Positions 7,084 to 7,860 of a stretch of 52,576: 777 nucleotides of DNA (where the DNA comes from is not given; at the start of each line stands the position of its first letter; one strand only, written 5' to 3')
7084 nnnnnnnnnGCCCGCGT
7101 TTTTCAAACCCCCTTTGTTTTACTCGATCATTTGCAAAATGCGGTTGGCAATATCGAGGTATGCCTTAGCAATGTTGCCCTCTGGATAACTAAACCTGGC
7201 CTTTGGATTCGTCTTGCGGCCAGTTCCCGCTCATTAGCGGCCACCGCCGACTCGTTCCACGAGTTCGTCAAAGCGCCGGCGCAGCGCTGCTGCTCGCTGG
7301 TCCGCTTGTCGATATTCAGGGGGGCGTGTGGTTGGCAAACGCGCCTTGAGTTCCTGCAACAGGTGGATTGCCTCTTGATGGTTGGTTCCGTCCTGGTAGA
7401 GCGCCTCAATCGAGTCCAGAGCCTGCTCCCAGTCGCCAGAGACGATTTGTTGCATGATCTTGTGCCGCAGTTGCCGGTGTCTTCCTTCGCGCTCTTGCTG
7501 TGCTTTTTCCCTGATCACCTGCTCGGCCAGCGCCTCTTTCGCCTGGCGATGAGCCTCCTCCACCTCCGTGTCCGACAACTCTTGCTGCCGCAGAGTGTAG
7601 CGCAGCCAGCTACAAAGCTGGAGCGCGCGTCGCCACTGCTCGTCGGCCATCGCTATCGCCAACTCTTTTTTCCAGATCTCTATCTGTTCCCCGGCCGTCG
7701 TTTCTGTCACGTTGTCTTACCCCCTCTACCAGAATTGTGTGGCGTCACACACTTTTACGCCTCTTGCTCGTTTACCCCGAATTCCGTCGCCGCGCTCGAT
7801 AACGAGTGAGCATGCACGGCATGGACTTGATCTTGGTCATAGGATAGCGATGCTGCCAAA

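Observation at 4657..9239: Co-directional AAA+ ATPase-wHTH / small coupled ORFs / HTH / membrane peptide / FGE-fold / Roadblock gene set: an uncharacterised candidate system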

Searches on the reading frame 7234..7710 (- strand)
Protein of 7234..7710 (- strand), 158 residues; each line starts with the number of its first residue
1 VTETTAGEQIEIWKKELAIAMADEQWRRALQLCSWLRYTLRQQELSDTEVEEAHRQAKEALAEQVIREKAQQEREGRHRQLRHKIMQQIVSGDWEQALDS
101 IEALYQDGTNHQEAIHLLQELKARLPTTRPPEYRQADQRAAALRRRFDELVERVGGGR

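Call 3: search_protein_families(library=pfam, proteins=[window:7234-7710:-], max_evalue=0.1)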
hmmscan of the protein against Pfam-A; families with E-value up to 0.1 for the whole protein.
window:7234-7710:- (158 aa): 5 families
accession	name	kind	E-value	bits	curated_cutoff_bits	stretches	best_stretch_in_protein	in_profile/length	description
PF12169.13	DNA_pol3_gamma3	-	0.00025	21.3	24.4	1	79-152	15-89/143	DNA polymerase III subunits gamma and tau domain III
PF07439.16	DUF1515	-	0.0032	17.9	22.2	1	107-155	3-50/113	Protein of unknown function (DUF1515)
PF11975.13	Glyco_hydro_4C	-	0.022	15.2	24.1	1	30-110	55-131/211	Family 4 glycosyl hydrolase C-terminal domain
PF23170.1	bHLH_PER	-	0.069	13.3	27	0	110-129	4-23/60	Period circadian protein homolog bHLH-like domain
PF00296.26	Bac_luciferase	-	0.09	12.6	27.9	1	23-110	235-313/314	Luciferase-like monooxygenase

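Call 4: search_protein_families(library=padloc, proteins=[window:7234-7710:-], max_evalue=0.1)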
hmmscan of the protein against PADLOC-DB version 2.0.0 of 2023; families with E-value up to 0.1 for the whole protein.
window:7234-7710:- (158 aa): 1 family
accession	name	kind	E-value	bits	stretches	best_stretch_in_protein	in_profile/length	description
PDLC04997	PDC-S32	-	0.00017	19.4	1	14-125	20-130/285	-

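Call 22: search_solved_structures(query=window:7234-7710:-, max_evalue=10)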
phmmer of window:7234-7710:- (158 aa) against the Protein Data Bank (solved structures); distinct sequences matched with E-value up to 10: 7.
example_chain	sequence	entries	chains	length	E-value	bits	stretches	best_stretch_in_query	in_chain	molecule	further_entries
4yxx_A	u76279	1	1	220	0.0086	19.4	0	91-131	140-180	dTor_6x35L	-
7ots_A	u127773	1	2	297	0.023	18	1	19-100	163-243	Monoacylglycerol lipase ABHD6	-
8at2_C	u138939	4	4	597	0.63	13.4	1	56-123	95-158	HAUS augmin-like complex subunit 3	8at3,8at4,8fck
4lhx_C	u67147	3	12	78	0.65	13.3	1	11-77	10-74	Rab-3A-interacting protein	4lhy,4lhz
6f6p_C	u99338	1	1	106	1.1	12.5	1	11-82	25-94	Rab-3A-interacting protein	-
6f6p_A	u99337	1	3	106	1.1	12.5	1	11-82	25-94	Rab-3A-interacting protein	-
4li0_C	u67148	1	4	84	1.4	12.3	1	13-82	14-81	Guanine nucleotide exchange factor for Rab-3A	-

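Call 23: search_protein_families(library=ncbifam, proteins=[window:7234-7710:-], max_evalue=0.01)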
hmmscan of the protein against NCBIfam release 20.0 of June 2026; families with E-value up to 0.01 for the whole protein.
window:7234-7710:- (158 aa): 0 families

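Call 40: find_homologous_proteins(query=window:7234-7710:-, max_evalue=0.001)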
Query window:7234-7710:- (158 aa): 129 proteins with E <= 0.001 among 297 candidates; the best 120 are listed.
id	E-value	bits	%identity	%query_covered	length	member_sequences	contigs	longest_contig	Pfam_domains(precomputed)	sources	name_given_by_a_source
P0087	7.7e-94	329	99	100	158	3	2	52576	-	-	-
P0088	5.4e-80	284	89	99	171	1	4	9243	-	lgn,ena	-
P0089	4.6e-76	272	84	100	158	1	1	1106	-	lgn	-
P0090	8.4e-76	271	85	100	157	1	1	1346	-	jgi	jgi:alkanesulfonate monooxygenase SsuD/methylene tetrahydromethanopterin reductase-like flavin-depen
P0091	8.4e-73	261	83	99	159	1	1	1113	-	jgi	jgi:hypothetical protein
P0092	7.5e-71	255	84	97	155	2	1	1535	-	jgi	-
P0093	1.8e-70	254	81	99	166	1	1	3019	-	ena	-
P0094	3.4e-65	236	74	99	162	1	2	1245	-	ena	-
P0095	1.9e-64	234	74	99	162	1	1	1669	-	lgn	-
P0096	2.5e-64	234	75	99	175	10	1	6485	-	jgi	jgi:hypothetical protein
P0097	5.3e-64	233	74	99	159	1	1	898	-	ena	-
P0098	4.0e-62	226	73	99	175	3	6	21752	-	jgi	-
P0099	4.6e-62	226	71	100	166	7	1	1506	-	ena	-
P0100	1.4e-61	225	70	99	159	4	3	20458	-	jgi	-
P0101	2.2e-61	224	79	89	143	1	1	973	-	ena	-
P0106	4.3e-60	220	70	99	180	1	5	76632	-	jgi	-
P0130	4.0e-51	191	64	99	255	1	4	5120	-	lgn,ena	-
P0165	3.3e-45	172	59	97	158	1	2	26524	-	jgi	jgi:hypothetical protein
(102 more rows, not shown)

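Call 41: find_encoding_contigs(protein=P0106, flank=7000, max_places=1)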
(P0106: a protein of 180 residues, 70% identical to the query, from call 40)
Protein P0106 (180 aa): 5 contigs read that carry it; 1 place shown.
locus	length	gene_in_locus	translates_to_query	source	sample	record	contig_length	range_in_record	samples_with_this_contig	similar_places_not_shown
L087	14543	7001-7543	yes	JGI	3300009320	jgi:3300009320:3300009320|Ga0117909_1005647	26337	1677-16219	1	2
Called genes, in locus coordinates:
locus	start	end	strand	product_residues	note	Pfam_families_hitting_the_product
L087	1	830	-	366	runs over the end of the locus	PF00005:ABC_tran, PF17912:OB_MalK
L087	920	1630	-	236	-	PF08220:HTH_DeoR, PF00455:DeoRC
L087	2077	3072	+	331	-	PF02690:Na_Pi_cotrans (weak)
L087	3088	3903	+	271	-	PF00582:Usp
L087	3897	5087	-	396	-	PF01210:NAD_Gly3P_dh_N, PF02558:ApbA (weak), PF03446:NAD_binding_2, PF03807:F420_oxidored (weak), PF02317:Octopine_DH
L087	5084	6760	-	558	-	PF02310:B12-binding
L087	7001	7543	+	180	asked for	-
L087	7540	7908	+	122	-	PF03259:Robl_LC7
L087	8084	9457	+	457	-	PF00561:Abhydrolase_1, PF12146:Hydrolase_4, PF12697:Abhydrolase_6, PF00975:Thioesterase (weak), PF00027:cNMP_binding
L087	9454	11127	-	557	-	PF13185:GAF_2, PF01590:GAF, PF13492:GAF_3, PF00211:Guanylate_cyc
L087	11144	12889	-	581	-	PF00989:PAS, PF13188:PAS_8 (faint), PF24820:Diguanyl_cycl_sensor (faint), PF08448:PAS_4, PF13426:PAS_9, PF00512:HisKA, PF02518:HATPase_c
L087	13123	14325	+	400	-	PF02771:Acyl-CoA_dh_N, PF02770:Acyl-CoA_dh_M, PF00441:Acyl-CoA_dh_1, PF08028:Acyl-CoA_dh_2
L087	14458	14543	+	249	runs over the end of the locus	PF01012:ETF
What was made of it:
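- L087 has hel158 and Roadblock-A with no ATPase nearby (call 41), so the ATPase-Roadblock link is indirect.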

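Call 42: find_encoding_contigs(protein=P0165, flank=7000, max_places=1)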
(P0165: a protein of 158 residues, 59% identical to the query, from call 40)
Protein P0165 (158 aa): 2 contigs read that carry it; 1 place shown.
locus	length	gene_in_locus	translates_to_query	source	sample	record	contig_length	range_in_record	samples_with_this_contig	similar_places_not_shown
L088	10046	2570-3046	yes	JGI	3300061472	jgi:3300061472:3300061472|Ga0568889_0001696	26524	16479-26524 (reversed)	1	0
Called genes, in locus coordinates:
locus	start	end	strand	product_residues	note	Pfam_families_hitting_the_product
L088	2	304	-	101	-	?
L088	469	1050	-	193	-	-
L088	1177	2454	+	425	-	PF01637:ATPase_2, PF13191:AAA_16 (weak), PF13173:AAA_14 (faint), PF13401:AAA_22 (weak), PF25212:HVO_A0114 (faint)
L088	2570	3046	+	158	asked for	-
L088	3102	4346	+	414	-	PF13509:S1_2 (faint), PF00575:S1, PF23459:S1_RRP5 (weak)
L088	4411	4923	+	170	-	PF02559:CarD_TRCF_RID, PF21095:CarD_C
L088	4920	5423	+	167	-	PF00072:Response_reg (weak)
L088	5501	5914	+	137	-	-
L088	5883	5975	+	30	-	-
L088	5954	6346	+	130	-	-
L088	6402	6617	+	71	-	PF13282:DUF4070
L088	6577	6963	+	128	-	-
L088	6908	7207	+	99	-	PF06150:ChaB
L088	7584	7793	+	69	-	PF00313:CSD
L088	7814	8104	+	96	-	PF13893:RRM_5 (weak), PF00076:RRM_1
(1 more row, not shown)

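Call 49: predict_structure(alignment_id=A4)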
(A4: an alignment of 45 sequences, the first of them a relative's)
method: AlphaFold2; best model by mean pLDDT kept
length: 158 residues; sequences in the alignment: 45
mean_pLDDT: 86.2   pTM: 0.60
mean pLDDT of the five models: 86.2, 85.9, 85.3, 85.0, 83.5
residues with pLDDT >= 90: 85; 70-90: 54; 50-70: 10; < 50: 9
segments of 3 or more residues with pLDDT < 50: 128-132
pLDDT, mean of each block of 10 residues (from residue 1): 69 97 98 96 92 98 95 89 90 90 85 89 68 62 87 70
secondary structure, 60 per line:
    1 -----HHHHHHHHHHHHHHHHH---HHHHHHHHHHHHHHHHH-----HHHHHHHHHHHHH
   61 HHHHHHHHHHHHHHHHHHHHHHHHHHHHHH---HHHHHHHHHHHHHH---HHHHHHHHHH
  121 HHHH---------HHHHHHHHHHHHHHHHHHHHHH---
elements in order: H6-22 H26-42 H48-90 H94-107 H111-124 H134-155
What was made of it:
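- Checked: AF2 gives six helices at pLDDT 86 (call 49).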

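Call 54: fold_search(model_id=the predicted structure, library=pdb)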
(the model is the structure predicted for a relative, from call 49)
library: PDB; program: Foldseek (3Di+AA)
matches with E <= 10: 686; with E <= 0.001: 0
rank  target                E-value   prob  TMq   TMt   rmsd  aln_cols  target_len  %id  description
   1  5waq                  1.8e-01  0.28  0.21  0.16  20.9       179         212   15  Structure of BamD from Neisseria gonorrhoeae (released 2017-12-06)
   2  4gpk_G                2.4e-01  0.77  0.35  0.16  19.1       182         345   13  Crystal structure of NprR in complex with its cognate peptide NprX (released 2013-07-03)
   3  5dbk_A                2.4e-01  0.66  0.31  0.14  19.0       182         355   10  apo form of the quorum sensor NprR from B. thuringiensis (released 2016-07-13)
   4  9e5c_6r               2.7e-01  0.41  0.25  0.13  19.8       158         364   18  Cryo-EM structure of 96 nm repeat of microtubule doublet from T. brucei flagellum (released 2025-03-12)
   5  5a7d_H                2.8e-01  0.57  0.28  0.15  18.0       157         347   15  Tetrameric assembly of LGN with Inscuteable (released 2016-08-03)
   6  3sf4_B                3.3e-01  0.51  0.27  0.13  21.4       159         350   17  Crystal structure of the complex between the conserved cell polarity proteins Inscuteable and LGN (released 2011-11-23)
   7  9ojz_L                3.3e-01  0.33  0.25  0.16  17.5       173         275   10  21bin20S complex (NSF-alphaSNAP-2:1 syntaxin-1a:SNAP-25), non-hydrolyzing, class 5 (released 2025-08-06)
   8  4gpk_L                3.5e-01  0.72  0.36  0.16  19.1       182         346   12  Crystal structure of NprR in complex with its cognate peptide NprX (released 2013-07-03)
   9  1ihg                  3.5e-01  0.21  0.21  0.09  21.0       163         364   12  Bovine Cyclophilin 40, monoclinic form (released 2001-05-16)
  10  5lyn_A                3.7e-01  0.60  0.32  0.38  21.7       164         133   13  Structure of the Tpr Domain of Sgt2 in complex with yeast Ssa1 peptide fragment (released 2017-10-25)
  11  4zlh_A                4.4e-01  0.54  0.33  0.17  15.1       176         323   16  Structure of the LapB cytoplasmic domain at 2 angstroms (released 2015-11-11)
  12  6hc2_A                4.9e-01  0.28  0.25  0.12  20.1       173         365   13  Crystal structure of NuMA/LGN hetero-hexamers (released 2019-05-29)
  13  6n3q_F                4.9e-01  0.23  0.24  0.20  20.5       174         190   11  Cryo-EM structure of the yeast Sec complex (released 2018-12-19)
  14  8e0l_A                4.9e-01  0.18  0.19  0.18  25.5       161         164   18  Homotrimeric variant of tcTRP9, BGL06 (released 2023-04-12)
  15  2h7v_D                4.9e-01  0.18  0.25  0.18  17.5       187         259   14  Co-crystal structure of YpkA-Rac1 (released 2006-09-19)
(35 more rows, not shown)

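Call 77: search_protein_representatives(alignment_id=A4)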
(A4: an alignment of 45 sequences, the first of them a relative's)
Query: 45 sequences, 158 profile positions. Proteins with E-value up to 0.001 (for the whole library): 22; up to 1e-10: 17; up to 1e-30: 8. The best 22 are listed.
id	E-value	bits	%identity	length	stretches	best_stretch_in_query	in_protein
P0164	1.5e-66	239.6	-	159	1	2-157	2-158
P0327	9.5e-55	201.2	-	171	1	1-156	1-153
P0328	1.0e-45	171.8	-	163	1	2-157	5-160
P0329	4.5e-40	153.5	-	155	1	2-144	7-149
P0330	8.4e-37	142.9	-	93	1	1-93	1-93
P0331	4.1e-32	127.6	-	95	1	2-72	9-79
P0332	5.9e-32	127.1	-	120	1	62-156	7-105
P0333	2.3e-31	125.2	-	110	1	1-83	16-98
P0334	7.7e-27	110.5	-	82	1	1-66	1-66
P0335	1.4e-26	109.7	-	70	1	4-70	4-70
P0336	1.1e-21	93.8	-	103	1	4-56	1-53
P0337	1.7e-19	86.6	-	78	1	84-157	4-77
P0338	1.2e-18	83.8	-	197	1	1-51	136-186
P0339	2.0e-17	79.9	-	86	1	86-156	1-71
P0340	2.1e-17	79.8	-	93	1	95-157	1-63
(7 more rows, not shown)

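Call 90: search_protein_families(library=pfam, proteins=[P0130, L087:7540-7908:+], max_evalue=1)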
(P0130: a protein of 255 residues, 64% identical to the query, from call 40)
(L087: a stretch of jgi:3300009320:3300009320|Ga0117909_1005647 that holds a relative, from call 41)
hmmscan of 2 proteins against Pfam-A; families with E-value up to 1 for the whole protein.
P0130 (255 aa): 2 families
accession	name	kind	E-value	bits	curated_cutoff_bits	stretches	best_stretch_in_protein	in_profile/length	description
PF10737.14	GerPC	-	0.08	13.4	22.4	1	64-139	58-133/174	Spore germination protein GerPC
PF02179.21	BAG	-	0.12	13.3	23.4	1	60-132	4-75/78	BAG domain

L087:7540-7908:+ (122 aa): 1 family
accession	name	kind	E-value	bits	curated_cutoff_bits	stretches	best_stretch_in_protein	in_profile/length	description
PF03259.23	Robl_LC7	-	1.6e-18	66.6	23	1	10-97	2-90/91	Roadblock/LC7 domain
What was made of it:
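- Tried and rejected: Pfam, NCBIfam, PADLOC and PDB sequence searches of hel158, the 79-aa protein, the TM peptide and the start-less ORF gave nothing significant (calls 3, 4, 22, 23, 90).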
